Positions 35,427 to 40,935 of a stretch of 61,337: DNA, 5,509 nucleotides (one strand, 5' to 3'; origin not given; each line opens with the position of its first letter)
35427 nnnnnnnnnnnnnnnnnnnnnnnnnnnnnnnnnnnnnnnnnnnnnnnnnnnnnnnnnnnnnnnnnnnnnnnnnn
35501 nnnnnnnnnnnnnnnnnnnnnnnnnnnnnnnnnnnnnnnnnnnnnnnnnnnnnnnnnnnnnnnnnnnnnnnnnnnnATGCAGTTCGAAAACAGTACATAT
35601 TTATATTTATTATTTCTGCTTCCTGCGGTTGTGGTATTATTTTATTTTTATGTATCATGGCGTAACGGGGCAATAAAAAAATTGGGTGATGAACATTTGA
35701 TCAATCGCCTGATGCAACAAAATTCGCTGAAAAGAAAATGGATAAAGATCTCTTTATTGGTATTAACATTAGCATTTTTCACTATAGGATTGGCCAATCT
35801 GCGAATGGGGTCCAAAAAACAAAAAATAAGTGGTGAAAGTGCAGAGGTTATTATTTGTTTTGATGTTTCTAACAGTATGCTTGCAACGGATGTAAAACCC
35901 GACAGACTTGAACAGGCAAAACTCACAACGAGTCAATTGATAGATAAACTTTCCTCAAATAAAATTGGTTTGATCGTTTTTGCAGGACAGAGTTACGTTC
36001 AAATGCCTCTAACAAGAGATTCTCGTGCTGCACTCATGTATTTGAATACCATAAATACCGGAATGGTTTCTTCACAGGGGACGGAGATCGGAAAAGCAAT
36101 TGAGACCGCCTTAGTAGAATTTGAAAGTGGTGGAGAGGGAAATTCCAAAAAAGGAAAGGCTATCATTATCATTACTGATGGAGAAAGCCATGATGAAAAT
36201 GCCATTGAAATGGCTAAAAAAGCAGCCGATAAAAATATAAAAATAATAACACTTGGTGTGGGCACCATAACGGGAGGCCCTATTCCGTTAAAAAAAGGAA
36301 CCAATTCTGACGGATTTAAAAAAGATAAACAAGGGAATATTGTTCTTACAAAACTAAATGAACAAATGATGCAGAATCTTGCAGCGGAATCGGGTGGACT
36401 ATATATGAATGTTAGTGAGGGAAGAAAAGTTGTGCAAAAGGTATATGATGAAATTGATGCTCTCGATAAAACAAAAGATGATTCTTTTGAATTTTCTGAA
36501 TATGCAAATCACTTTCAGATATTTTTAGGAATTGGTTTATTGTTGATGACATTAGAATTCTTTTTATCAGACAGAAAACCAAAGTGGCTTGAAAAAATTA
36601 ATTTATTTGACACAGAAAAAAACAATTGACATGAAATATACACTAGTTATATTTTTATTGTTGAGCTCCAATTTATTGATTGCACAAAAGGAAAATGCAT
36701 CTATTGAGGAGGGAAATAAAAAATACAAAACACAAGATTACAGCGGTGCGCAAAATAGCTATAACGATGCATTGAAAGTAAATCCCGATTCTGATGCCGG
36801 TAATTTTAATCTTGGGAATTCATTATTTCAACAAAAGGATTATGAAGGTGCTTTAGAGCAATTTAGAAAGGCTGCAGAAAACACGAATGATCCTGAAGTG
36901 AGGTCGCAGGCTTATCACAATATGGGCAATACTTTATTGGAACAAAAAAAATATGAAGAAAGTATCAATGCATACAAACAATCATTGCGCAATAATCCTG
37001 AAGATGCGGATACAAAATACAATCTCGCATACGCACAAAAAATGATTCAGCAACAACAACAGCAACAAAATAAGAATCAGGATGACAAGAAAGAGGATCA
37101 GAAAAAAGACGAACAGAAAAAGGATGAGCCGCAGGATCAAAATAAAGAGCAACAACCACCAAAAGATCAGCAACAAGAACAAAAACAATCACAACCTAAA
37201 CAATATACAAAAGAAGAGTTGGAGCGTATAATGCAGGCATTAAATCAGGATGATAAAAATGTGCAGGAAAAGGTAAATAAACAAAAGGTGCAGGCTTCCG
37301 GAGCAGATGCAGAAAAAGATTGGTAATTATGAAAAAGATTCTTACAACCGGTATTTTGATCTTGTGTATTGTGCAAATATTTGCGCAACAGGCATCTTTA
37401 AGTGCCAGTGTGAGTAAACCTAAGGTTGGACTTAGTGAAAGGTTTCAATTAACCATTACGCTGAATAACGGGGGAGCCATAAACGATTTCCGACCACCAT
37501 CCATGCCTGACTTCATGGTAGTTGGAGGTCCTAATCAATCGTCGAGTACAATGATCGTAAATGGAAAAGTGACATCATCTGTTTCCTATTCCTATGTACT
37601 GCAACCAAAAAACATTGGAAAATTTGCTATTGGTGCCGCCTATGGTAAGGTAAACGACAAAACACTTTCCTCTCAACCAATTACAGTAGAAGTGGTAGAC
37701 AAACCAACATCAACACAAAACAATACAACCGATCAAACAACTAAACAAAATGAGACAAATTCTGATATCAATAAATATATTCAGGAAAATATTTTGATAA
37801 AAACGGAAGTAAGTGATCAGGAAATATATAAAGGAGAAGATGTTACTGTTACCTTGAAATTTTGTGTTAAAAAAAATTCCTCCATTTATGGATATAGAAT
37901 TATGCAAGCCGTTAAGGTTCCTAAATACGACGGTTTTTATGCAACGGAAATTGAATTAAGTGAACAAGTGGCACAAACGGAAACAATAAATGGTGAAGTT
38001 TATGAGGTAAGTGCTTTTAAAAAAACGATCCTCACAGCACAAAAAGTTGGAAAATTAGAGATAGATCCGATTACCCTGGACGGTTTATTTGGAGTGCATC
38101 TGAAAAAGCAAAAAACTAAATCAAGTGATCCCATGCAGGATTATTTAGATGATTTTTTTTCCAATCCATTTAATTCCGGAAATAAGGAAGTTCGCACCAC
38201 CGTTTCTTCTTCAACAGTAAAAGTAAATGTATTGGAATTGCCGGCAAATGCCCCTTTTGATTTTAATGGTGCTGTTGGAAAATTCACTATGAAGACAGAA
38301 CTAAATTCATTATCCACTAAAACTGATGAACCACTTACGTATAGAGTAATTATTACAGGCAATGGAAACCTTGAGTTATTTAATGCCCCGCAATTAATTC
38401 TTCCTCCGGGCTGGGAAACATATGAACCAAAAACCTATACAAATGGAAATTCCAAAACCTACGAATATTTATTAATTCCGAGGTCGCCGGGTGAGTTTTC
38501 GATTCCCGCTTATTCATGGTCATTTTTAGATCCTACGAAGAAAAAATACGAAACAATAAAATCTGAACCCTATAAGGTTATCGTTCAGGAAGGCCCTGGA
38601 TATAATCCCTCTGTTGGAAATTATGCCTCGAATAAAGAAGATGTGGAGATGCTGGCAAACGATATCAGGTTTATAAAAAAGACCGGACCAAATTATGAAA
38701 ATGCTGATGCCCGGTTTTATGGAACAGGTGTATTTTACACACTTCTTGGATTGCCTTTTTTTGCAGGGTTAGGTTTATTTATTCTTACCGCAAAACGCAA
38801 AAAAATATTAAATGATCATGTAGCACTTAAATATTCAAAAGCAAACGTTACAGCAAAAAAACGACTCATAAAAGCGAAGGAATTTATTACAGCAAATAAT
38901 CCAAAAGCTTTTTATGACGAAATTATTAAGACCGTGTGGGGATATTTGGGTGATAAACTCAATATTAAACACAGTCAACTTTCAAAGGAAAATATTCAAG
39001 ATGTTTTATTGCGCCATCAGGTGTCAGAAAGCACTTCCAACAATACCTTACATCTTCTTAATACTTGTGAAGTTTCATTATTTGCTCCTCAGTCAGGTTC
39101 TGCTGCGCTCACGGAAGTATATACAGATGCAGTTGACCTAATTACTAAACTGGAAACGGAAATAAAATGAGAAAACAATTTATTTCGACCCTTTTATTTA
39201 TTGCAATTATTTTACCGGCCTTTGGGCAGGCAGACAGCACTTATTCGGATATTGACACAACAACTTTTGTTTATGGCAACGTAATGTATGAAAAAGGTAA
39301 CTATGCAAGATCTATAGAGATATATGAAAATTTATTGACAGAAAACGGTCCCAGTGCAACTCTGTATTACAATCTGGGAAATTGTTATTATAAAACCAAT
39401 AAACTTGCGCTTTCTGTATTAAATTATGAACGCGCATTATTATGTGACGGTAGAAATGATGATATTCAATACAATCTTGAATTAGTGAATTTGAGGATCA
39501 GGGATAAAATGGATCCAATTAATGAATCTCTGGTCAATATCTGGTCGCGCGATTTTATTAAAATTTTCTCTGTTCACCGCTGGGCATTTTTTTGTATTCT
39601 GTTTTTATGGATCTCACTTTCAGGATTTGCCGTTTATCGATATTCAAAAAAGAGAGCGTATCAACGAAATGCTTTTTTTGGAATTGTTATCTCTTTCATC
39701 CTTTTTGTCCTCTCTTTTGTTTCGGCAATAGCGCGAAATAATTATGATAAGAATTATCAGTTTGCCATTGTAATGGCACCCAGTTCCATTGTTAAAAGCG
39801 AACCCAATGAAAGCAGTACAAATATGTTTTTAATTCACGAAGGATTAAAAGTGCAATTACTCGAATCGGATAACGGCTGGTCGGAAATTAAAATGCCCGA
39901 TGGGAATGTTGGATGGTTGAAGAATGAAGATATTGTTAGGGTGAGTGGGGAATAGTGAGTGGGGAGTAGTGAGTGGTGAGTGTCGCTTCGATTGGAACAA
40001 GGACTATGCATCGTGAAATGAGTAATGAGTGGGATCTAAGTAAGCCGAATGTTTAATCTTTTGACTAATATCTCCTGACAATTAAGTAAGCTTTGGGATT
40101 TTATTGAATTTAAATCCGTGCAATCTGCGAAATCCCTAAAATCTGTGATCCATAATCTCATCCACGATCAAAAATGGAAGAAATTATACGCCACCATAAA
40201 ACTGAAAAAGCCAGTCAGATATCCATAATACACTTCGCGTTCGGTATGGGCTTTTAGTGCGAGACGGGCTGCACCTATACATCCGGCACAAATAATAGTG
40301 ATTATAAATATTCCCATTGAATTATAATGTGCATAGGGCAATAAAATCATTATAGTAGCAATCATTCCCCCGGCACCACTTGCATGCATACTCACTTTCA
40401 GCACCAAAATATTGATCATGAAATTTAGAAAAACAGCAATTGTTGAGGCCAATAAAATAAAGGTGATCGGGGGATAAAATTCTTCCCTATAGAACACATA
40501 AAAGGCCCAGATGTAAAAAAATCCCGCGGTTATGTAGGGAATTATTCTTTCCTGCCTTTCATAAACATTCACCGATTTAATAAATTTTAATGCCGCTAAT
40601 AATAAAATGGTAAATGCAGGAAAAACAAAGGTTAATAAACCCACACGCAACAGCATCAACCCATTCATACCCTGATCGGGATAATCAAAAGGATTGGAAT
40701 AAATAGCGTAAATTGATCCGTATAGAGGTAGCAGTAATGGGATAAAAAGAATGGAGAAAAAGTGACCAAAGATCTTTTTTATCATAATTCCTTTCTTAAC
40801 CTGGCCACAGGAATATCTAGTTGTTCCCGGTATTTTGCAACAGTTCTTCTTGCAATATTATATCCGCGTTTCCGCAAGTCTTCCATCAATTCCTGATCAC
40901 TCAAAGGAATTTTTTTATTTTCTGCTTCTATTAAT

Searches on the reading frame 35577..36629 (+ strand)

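Call 9: search_protein_families(library=pfam, proteins=[window:35577-36629:+], max_evalue=0.001)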
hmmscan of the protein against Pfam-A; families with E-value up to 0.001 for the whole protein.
window:35577-36629:+ (350 aa): 3 families
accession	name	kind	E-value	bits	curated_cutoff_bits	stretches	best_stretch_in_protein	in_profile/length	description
PF00092.34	VWA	-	2.5e-19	70.6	23.8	1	91-230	2-141/174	von Willebrand factor type A domain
PF13519.12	VWA_2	-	1.1e-18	68.3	27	1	91-203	1-107/107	von Willebrand factor type A domain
PF13768.12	VWA_3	-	1.7e-05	25.4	27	0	90-231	2-136/155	von Willebrand factor type A domain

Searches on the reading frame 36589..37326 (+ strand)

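Call 9: search_protein_families(library=pfam, proteins=[window:36589-37326:+], max_evalue=0.001)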
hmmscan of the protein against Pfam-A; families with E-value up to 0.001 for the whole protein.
window:36589-37326:+ (245 aa): 15 families
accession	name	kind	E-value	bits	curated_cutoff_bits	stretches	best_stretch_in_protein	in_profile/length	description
PF07719.23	TPR_2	-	1.6e-18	65.6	27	2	107-139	2-34/34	Tetratricopeptide repeat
PF13432.12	TPR_16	-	4.3e-18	65.8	32.7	2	41-99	3-61/65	Tetratricopeptide repeat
PF13414.12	TPR_11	-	5.9e-17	61.5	26.8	2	113-151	1-39/42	TPR repeat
PF00515.34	TPR_1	-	6.8e-17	60.9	27.8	2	107-139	2-34/34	Tetratricopeptide repeat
PF13181.12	TPR_8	-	1.1e-12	47.5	25.7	1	107-138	2-33/34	Tetratricopeptide repeat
PF14559.12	TPR_19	-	1.6e-11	44.8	25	1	49-105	5-62/68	Tetratricopeptide repeat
PF13431.12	TPR_17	-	4e-11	42.7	24.4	0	58-90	2-34/34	Tetratricopeptide repeat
PF13424.12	TPR_12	-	4.4e-11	43.2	30.1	1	74-135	8-74/77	Tetratricopeptide repeat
PF13428.12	TPR_14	-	2.3e-10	40.6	23.5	0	108-148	3-43/44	Tetratricopeptide repeat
PF13374.12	TPR_10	-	1.1e-08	35.2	27.5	0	108-134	4-30/42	Tetratricopeptide repeat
PF24575.1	TPR_Slam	-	6.3e-07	30.2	35.2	0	45-92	57-104/104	Surface lipoprotein assembly modifier, N-terminal TPR repeats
PF12895.13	ANAPC3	-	7.7e-06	26.5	27.2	1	49-130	3-80/82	Anaphase-promoting complex, cyclosome, subunit 3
PF13174.12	TPR_6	-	4.1e-05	24.4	26.3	0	107-138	1-32/33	Tetratricopeptide repeat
PF13176.12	TPR_7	-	6.4e-05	23.2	27.9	0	108-140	1-35/36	Tetratricopeptide repeat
PF23914.1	TPR_CcmH_CycH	-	0.00097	19.4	42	0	111-163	55-105/158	Cytochrome c-type biogenesis protein H TPR domain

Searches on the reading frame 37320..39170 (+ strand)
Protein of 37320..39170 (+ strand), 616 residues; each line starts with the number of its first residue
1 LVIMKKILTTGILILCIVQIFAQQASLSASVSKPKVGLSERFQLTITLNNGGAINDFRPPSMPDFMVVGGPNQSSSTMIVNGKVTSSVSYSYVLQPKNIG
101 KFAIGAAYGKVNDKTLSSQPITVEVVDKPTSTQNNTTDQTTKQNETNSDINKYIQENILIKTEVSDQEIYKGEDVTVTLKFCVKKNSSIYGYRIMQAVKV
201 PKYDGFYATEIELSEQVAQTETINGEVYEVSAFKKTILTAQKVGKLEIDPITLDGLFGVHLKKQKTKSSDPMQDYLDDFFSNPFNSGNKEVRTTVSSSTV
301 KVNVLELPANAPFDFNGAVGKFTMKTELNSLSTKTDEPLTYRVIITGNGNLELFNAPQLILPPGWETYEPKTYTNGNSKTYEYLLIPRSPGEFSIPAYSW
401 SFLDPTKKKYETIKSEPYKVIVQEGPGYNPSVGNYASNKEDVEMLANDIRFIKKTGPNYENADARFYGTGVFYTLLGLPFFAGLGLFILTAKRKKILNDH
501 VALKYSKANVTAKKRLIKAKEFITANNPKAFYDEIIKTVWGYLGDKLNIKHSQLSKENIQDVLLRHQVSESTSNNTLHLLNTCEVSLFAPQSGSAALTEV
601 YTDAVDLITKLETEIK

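Call 9: search_protein_families(library=pfam, proteins=[window:37320-39170:+], max_evalue=0.001)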
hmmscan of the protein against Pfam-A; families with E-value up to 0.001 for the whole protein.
window:37320-39170:+ (616 aa): 1 family
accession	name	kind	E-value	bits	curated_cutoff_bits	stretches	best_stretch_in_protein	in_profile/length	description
PF13584.12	BatD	-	3e-41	140.4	24.1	3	29-125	1-92/92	BatD DUF11 like domain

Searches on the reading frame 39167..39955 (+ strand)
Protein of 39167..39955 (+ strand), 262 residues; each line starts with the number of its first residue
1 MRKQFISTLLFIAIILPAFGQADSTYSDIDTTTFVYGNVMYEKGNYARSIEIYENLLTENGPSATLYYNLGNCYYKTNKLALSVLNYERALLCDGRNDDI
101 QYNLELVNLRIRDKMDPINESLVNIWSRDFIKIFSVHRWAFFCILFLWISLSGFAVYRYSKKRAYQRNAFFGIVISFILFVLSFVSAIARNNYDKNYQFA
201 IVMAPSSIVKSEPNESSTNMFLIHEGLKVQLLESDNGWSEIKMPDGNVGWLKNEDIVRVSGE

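Call 9: search_protein_families(library=pfam, proteins=[window:39167-39955:+], max_evalue=0.001)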
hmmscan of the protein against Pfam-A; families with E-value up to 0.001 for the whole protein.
window:39167-39955:+ (262 aa): 9 families
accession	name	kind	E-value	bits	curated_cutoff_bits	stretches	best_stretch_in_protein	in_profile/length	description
PF07719.23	TPR_2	-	5e-08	32.9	27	1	64-95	1-32/34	Tetratricopeptide repeat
PF13414.12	TPR_11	-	1.8e-06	28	26.8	1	37-77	1-41/42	TPR repeat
PF00515.34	TPR_1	-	3.1e-05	24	27.8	1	65-92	2-29/34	Tetratricopeptide repeat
PF13432.12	TPR_16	-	4.7e-05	24.2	32.7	1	41-91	8-58/65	Tetratricopeptide repeat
PF08239.17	SH3_3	-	4.8e-05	23.9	27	1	209-255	5-52/54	Bacterial SH3 domain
PF13424.12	TPR_12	-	0.0001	22.8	30.1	1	45-91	25-72/77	Tetratricopeptide repeat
PF13181.12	TPR_8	-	0.00041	20.7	25.7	0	64-91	1-28/34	Tetratricopeptide repeat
PF14559.12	TPR_19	-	0.00054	20.7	25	0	42-80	3-41/68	Tetratricopeptide repeat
PF18348.7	SH3_16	-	0.00079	19.6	25.8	0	227-256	19-49/49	Bacterial dipeptidyl-peptidase Sh3 domain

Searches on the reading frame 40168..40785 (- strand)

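Call 9: search_protein_families(library=pfam, proteins=[window:40168-40785:-], max_evalue=0.001)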
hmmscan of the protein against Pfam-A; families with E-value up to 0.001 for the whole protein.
window:40168-40785:- (205 aa): 1 family
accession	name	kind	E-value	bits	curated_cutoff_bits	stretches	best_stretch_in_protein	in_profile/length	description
PF01569.27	PAP2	-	0.00042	20.5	27.2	1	131-203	52-125/130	PAP2 superfamily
